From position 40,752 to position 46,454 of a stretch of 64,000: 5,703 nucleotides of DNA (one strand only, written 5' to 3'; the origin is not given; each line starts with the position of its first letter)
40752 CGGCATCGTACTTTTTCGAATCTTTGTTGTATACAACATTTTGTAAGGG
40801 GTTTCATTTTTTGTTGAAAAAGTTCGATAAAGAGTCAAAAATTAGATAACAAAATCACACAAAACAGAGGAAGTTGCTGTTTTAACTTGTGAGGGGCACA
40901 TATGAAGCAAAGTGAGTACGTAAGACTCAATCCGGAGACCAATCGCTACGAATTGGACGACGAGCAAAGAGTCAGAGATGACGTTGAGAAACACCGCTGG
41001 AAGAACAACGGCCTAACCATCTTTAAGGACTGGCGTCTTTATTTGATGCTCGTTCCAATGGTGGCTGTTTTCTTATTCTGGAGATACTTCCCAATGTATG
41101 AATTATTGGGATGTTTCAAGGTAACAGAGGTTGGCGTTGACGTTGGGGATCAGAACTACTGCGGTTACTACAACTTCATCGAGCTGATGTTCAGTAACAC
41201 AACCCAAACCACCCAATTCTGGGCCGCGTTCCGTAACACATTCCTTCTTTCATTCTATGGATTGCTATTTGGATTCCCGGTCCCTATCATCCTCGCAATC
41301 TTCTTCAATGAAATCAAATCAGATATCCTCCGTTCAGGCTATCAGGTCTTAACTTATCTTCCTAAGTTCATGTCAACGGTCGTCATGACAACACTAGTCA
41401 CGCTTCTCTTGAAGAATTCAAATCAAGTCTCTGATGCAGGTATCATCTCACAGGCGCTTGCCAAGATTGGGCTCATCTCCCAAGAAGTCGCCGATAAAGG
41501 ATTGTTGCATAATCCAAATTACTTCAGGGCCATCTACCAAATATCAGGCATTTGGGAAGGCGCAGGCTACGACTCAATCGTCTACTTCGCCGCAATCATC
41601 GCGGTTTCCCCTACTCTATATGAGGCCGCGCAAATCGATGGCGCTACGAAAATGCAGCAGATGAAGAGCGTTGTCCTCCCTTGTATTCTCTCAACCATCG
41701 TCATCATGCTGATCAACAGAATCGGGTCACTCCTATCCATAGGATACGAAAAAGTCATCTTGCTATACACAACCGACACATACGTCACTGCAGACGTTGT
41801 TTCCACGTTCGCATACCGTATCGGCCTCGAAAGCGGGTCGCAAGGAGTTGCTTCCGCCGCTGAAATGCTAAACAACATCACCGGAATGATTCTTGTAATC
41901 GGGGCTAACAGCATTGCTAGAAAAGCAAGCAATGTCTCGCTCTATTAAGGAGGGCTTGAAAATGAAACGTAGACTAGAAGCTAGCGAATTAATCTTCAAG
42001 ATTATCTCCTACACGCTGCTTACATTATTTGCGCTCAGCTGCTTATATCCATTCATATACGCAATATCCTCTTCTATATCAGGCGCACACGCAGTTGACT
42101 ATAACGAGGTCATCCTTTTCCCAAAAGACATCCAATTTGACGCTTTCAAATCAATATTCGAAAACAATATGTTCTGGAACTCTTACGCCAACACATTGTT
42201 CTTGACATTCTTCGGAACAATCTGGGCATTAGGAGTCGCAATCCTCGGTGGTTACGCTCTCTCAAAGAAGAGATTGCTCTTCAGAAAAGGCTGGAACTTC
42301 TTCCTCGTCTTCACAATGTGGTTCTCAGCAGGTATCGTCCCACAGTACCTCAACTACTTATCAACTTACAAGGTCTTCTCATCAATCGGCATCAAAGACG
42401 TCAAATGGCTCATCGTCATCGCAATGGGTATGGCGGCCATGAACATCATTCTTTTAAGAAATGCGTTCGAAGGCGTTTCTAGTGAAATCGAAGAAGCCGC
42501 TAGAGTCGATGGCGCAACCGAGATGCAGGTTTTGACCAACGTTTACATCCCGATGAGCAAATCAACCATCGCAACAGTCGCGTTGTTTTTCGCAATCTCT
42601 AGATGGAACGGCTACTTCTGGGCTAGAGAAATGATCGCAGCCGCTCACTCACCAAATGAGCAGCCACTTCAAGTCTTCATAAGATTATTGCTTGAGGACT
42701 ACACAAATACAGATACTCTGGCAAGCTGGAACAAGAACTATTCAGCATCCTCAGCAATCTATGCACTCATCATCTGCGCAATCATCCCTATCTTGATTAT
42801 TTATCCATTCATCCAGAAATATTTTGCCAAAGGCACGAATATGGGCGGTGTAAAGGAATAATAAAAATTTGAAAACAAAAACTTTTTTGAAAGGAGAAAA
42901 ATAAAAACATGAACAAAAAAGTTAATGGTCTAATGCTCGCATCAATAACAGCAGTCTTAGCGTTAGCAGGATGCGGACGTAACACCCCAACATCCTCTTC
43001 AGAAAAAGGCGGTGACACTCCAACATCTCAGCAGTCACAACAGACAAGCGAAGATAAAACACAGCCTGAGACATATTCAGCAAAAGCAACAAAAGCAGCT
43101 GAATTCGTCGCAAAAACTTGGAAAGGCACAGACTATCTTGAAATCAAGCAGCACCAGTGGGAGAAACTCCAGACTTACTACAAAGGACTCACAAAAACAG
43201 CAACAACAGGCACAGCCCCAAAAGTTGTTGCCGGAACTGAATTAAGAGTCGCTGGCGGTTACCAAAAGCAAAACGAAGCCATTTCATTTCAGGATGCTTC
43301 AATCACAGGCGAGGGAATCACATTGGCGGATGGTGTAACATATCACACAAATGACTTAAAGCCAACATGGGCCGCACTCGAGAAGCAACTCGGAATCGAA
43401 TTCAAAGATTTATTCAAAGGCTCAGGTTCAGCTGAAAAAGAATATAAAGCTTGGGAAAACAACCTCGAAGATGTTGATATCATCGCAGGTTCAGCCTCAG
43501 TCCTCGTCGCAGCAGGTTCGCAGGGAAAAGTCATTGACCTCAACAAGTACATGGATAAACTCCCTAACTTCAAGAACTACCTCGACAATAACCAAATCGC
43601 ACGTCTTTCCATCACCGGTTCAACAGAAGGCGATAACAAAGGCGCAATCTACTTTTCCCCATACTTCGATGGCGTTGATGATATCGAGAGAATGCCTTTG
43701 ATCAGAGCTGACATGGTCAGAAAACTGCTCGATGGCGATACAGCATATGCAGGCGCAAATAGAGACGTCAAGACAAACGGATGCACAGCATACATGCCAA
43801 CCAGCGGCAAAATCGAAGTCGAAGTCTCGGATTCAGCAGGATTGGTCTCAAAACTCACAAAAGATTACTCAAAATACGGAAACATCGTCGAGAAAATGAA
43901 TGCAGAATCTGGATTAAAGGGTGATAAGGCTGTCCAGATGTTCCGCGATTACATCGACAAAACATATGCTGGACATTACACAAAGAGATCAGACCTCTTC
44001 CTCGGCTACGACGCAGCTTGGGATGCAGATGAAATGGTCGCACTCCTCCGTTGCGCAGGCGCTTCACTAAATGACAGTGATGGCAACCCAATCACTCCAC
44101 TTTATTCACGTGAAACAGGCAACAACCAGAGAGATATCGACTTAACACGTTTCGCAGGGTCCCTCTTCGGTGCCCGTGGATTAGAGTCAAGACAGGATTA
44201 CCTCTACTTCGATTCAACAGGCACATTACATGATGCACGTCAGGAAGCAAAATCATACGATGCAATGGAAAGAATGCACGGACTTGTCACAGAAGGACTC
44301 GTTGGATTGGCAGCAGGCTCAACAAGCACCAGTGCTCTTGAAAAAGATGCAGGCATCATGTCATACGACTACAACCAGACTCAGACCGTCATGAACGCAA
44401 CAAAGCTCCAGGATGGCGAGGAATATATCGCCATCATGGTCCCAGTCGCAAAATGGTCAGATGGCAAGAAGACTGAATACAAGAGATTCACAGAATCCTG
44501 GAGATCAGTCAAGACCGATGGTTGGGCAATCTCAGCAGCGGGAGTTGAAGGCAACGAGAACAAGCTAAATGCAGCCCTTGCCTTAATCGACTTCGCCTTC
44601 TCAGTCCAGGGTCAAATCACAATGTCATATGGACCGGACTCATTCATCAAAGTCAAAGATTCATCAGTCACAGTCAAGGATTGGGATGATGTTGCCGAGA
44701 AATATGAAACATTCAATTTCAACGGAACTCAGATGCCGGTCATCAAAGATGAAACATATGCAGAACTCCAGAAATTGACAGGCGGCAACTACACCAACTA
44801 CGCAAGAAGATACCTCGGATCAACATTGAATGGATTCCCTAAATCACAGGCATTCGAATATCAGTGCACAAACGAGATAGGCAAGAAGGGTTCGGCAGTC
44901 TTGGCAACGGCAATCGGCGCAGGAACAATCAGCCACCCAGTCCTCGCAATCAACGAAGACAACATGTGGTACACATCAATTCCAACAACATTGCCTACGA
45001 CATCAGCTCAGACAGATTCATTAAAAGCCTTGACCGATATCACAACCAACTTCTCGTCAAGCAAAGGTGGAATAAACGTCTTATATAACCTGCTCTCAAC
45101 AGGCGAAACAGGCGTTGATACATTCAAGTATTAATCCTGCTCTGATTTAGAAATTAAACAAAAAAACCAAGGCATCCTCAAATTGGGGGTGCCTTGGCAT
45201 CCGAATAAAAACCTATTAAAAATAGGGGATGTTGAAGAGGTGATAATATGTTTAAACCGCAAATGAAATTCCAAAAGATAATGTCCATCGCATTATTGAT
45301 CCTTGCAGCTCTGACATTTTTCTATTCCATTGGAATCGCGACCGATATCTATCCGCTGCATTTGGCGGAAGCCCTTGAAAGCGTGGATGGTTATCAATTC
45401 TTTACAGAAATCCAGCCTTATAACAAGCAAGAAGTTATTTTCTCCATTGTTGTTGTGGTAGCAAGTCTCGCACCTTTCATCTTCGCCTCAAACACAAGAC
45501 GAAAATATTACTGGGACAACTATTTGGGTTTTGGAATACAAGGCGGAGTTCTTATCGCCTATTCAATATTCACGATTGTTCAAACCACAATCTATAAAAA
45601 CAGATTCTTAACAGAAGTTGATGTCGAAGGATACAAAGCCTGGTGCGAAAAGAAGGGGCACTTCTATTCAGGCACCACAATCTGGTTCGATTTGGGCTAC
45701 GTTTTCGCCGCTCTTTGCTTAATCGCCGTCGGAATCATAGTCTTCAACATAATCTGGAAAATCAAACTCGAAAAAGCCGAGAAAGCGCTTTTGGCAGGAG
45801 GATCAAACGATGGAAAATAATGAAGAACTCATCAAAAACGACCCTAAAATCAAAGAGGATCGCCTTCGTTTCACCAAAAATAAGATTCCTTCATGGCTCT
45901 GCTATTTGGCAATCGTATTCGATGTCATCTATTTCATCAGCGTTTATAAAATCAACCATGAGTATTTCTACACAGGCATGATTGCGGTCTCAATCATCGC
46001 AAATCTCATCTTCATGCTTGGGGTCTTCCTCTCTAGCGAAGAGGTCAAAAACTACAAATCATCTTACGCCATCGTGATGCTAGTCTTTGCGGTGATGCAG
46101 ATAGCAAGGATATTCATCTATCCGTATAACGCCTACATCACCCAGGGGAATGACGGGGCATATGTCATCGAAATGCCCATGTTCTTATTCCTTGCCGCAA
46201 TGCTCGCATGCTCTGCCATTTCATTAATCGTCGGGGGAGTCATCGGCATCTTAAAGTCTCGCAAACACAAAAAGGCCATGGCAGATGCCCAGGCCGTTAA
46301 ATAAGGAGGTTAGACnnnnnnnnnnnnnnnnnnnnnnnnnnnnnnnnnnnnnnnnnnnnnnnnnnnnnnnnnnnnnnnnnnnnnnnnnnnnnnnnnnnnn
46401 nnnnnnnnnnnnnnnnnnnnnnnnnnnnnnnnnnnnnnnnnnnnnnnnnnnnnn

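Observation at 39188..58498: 16-bp palindromic operator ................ repeated in the promoter regions of the pectin locus: a putative regulon of the in-locus GntR/FadR-type regulator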

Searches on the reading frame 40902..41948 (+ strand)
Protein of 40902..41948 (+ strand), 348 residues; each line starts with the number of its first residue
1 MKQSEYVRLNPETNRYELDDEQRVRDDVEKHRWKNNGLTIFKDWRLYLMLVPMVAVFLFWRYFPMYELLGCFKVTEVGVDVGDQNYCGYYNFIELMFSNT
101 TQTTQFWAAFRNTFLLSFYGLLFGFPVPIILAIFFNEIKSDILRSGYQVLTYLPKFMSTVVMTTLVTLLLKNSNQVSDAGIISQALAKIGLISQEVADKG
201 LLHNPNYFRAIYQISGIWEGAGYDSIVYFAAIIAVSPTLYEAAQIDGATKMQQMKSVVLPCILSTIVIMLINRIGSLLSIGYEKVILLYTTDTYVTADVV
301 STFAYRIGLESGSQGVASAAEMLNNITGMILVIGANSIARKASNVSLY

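Call 7: search_protein_families(library=ncbifam, proteins=[window:40902-41948:+])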
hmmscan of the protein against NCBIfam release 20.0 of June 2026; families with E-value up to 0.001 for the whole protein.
window:40902-41948:+ (348 aa): 3 families
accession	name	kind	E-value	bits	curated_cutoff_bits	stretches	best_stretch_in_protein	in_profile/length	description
NF007852.0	PRK10561.1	equivalog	2.1e-10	41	335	1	43-335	11-280/295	sn-glycerol-3-phosphate ABC transporter permease UgpA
NF008232.0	PRK10999.1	equivalog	4.4e-07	29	392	1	80-323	258-497/520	maltose ABC transporter permease MalF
NF040931.1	ABC_arch_GlcT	equivalog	1.2e-05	25.1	360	1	97-268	42-202/278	glucose ABC transporter permease GlcT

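Call 55: find_homologous_proteins(query=window:40902-41948:+, max_evalue=1e-40)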
Query window:40902-41948:+ (348 aa): 4366 proteins with E <= 1e-40 among 7539 candidates; the best 120 are listed.
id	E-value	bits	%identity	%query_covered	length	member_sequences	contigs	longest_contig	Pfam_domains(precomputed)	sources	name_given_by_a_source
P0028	2.9e-218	742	95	100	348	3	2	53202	PF00528.28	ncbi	-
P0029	4.9e-175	600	78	100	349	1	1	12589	PF00528.28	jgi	-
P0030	2.0e-174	598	77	100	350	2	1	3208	PF00528.28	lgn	-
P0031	3.4e-173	594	78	99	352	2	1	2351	PF00528.28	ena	-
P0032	1.7e-172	591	78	99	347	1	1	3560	PF00528.28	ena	-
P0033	5.9e-172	590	77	99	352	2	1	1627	PF00528.28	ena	-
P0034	7.2e-172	589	77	99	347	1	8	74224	PF00528.28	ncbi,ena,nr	ncbi:MAG: sugar ABC transporter permease [Erysipelotrichaceae bacterium]|nr:sugar ABC transporter pe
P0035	1.3e-171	588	66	78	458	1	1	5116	PF00528.28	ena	-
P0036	1.7e-171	588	76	99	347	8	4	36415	PF00528.28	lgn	-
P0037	3.6e-171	587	77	99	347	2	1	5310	PF00528.28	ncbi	-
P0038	3.7e-171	587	77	99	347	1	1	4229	PF00528.28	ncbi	-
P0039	4.3e-171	587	77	99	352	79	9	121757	PF00528.28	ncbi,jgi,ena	jgi:putative aldouronate transport system permease protein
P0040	9.5e-171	586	76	99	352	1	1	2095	PF00528.28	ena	-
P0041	9.6e-171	586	77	99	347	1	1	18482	PF00528.28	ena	-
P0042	1.0e-170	585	77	99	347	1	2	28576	PF00528.28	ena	-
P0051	8.0e-167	573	76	100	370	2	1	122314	PF00528.28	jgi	-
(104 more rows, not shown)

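Call 56: find_encoding_contigs(protein=P0051, flank=10000, max_places=2)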
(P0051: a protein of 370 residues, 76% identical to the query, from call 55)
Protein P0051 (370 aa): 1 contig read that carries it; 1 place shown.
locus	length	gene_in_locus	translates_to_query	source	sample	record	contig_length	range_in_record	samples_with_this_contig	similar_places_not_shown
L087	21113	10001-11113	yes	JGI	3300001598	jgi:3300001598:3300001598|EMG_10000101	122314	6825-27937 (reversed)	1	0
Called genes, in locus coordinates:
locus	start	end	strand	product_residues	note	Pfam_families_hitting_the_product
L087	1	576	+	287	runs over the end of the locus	PF12541:DUF3737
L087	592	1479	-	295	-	PF01095:Pectinesterase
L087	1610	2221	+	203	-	PF01081:Aldolase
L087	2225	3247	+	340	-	PF00294:PfkB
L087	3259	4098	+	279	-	PF04962:KduI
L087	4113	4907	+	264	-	PF00106:adh_short, PF08659:KR, PF13561:adh_short_C2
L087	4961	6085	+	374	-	PF07470:Glyco_hydro_88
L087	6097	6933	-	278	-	PF01261:AP_endonuc_2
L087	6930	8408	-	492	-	PF08666:SAF (weak), PF04295:GD_AH_second, PF20629:GD_AH_C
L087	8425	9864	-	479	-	PF01232:Mannitol_dh, PF08125:Mannitol_dh_C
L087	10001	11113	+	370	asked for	PF00528:BPD_transp_1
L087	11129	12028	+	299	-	PF00528:BPD_transp_1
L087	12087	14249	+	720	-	-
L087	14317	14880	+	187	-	-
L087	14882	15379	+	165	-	-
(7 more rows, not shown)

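Call 57: find_encoding_contigs(protein=P0028, flank=10000, max_places=2)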
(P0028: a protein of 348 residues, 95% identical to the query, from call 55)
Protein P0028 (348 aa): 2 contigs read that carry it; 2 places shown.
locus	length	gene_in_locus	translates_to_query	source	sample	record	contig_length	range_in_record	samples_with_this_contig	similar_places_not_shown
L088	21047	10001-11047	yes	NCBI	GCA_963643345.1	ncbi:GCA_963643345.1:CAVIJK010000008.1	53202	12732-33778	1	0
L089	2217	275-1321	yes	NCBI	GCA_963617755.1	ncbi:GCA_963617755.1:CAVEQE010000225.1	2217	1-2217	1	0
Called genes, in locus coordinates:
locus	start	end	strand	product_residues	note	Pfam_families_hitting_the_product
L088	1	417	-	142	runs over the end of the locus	PF03652:RuvX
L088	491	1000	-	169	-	PF00186:DHFR_1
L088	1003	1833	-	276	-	PF00303:Thymidylat_synt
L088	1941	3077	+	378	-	PF07470:Glyco_hydro_88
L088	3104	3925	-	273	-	PF01261:AP_endonuc_2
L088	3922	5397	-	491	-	PF08666:SAF, PF04295:GD_AH_second, PF20629:GD_AH_C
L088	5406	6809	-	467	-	PF02056:Glyco_hydro_4, PF11975:Glyco_hydro_4C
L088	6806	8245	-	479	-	PF01232:Mannitol_dh, PF08125:Mannitol_dh_C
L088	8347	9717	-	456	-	PF01554:MatE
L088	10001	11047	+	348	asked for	PF00528:BPD_transp_1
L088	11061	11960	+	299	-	PF00528:BPD_transp_1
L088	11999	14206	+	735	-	-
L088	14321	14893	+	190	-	-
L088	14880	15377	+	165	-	-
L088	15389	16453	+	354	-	PF00005:ABC_tran, PF02463:SMC_N (weak)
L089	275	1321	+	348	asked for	PF00528:BPD_transp_1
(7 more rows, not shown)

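Call 58: find_encoding_contigs(protein=P0034, flank=10000, max_places=2)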
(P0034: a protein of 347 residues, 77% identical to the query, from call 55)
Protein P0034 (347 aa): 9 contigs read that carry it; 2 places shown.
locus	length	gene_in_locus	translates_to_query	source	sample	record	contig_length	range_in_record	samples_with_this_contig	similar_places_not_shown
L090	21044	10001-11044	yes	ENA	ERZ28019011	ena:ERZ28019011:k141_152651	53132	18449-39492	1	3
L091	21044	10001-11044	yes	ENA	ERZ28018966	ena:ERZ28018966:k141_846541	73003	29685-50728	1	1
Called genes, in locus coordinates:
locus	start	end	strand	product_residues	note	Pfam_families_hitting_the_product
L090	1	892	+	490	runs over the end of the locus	PF01232:Mannitol_dh, PF08125:Mannitol_dh_C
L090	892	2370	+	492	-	PF08666:SAF, PF16686:POT1PC (faint), PF04295:GD_AH_second, PF20629:GD_AH_C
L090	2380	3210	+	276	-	PF04962:KduI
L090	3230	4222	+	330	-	PF03547:Mem_trans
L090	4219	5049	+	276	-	PF01261:AP_endonuc_2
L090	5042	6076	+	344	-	PF07470:Glyco_hydro_88, PF07944:Beta-AFase-like_GH127_cat (weak)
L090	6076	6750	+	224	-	PF00657:Lipase_GDSL, PF13472:Lipase_GDSL_2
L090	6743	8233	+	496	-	PF12708:Pect-lyase_RHGA_epim (faint), PF00295:Glyco_hydro_28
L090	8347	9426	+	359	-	PF00005:ABC_tran, PF17912:OB_MalK (weak)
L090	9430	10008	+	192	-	-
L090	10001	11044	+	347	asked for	PF00528:BPD_transp_1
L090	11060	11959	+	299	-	PF00528:BPD_transp_1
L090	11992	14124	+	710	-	-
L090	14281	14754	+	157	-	-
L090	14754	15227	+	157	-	-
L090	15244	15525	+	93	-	PF00005:ABC_tran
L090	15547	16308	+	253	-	PF00005:ABC_tran, PF17912:OB_MalK, PF08402:TOBE_2 (weak)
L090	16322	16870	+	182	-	-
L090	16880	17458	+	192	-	-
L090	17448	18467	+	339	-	PF00294:PfkB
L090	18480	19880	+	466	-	PF02614:UxaC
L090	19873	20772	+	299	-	PF01095:Pectinesterase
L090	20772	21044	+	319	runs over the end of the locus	PF01081:Aldolase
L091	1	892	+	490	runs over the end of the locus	PF01232:Mannitol_dh, PF08125:Mannitol_dh_C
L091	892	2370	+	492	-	PF08666:SAF, PF16686:POT1PC (faint), PF04295:GD_AH_second, PF20629:GD_AH_C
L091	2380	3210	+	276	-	PF04962:KduI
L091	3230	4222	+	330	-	PF03547:Mem_trans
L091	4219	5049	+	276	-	PF01261:AP_endonuc_2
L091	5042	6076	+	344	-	PF07470:Glyco_hydro_88, PF07944:Beta-AFase-like_GH127_cat (weak)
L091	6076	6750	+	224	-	PF00657:Lipase_GDSL, PF13472:Lipase_GDSL_2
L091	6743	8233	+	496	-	PF12708:Pect-lyase_RHGA_epim (faint), PF00295:Glyco_hydro_28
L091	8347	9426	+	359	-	PF00005:ABC_tran, PF17912:OB_MalK (weak)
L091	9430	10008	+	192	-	-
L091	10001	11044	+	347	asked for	PF00528:BPD_transp_1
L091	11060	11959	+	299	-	PF00528:BPD_transp_1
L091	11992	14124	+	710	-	-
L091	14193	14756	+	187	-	-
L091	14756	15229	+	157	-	-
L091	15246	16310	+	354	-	PF02463:SMC_N (faint), PF00005:ABC_tran, PF17912:OB_MalK, PF08402:TOBE_2 (weak)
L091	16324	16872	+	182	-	-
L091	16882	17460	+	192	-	-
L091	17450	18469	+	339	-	PF00294:PfkB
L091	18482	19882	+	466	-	PF02614:UxaC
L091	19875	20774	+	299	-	PF01095:Pectinesterase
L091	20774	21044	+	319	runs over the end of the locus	PF01081:Aldolase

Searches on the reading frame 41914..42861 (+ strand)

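Call 7: search_protein_families(library=ncbifam, proteins=[window:41914-42861:+])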
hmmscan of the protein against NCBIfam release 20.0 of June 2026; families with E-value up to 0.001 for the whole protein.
window:41914-42861:+ (315 aa): 12 families
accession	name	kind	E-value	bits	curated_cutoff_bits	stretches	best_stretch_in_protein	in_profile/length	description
NF008210.0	PRK10973.1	equivalog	1.5e-16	60.9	297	1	28-307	8-275/281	sn-glycerol-3-phosphate ABC transporter permease UgpE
NF008231.0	PRK10998.1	equivalog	2.7e-12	46.9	261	1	92-315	86-296/296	maltose ABC transporter permease MalG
NF040932.1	ABC_arch_GlcU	equivalog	4.8e-10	39.5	340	1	31-308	4-264/272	glucose ABC transporter permease GlcU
TIGR01581.1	Mo_ABC_porter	hypoth_equivalog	6.4e-10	38.9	210.3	1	140-259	86-201/225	ABC transporter permease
TIGR02139.1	permease_CysT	equivalog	4.4e-06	26.5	246.1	1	133-266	108-235/265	sulfate ABC transporter permease subunit CysT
TIGR02141.1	modB_ABC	equivalog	3.1e-05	23.7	182.6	1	139-257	62-176/208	molybdate ABC transporter permease subunit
NF040839.1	tungstate_WtpB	equivalog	3.2e-05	23.7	340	1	75-224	30-187/251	tungstate ABC transporter permease WtpB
TIGR00969.1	3a0106s02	subfamily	3.4e-05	23.4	240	1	132-268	118-248/272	sulfate ABC transporter permease subunit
NF008208.0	PRK10971.1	equivalog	5.2e-05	22.9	415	1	154-272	128-251/277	sulfate/thiosulfate ABC transporter permease CysT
TIGR03416.1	ABC_choXWV_perm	equivalog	0.00014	21.4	363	1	83-221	80-209/267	choline ABC transporter permease subunit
TIGR02138.1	phosphate_pstC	equivalog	0.00025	20.2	196.45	1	178-291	168-276/296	phosphate ABC transporter permease subunit PstC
NF006939.0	PRK09421.1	equivalog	0.00029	20.3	262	1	178-227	109-159/230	molybdate ABC transporter permease subunit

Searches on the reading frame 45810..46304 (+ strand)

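Call 7: search_protein_families(library=ncbifam, proteins=[window:45810-46304:+])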
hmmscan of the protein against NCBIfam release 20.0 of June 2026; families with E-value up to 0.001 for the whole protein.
window:45810-46304:+ (164 aa): 0 families

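Call 12: search_protein_families(library=pfam, proteins=[window:45810-46304:+])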
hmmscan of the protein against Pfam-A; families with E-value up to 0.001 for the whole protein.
window:45810-46304:+ (164 aa): 1 family
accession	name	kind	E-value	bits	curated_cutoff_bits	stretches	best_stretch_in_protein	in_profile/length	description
PF14296.11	O-ag_pol_Wzy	-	0.00057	19.1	26.6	1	33-155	4-118/468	O-antigen polysaccharide polymerase Wzy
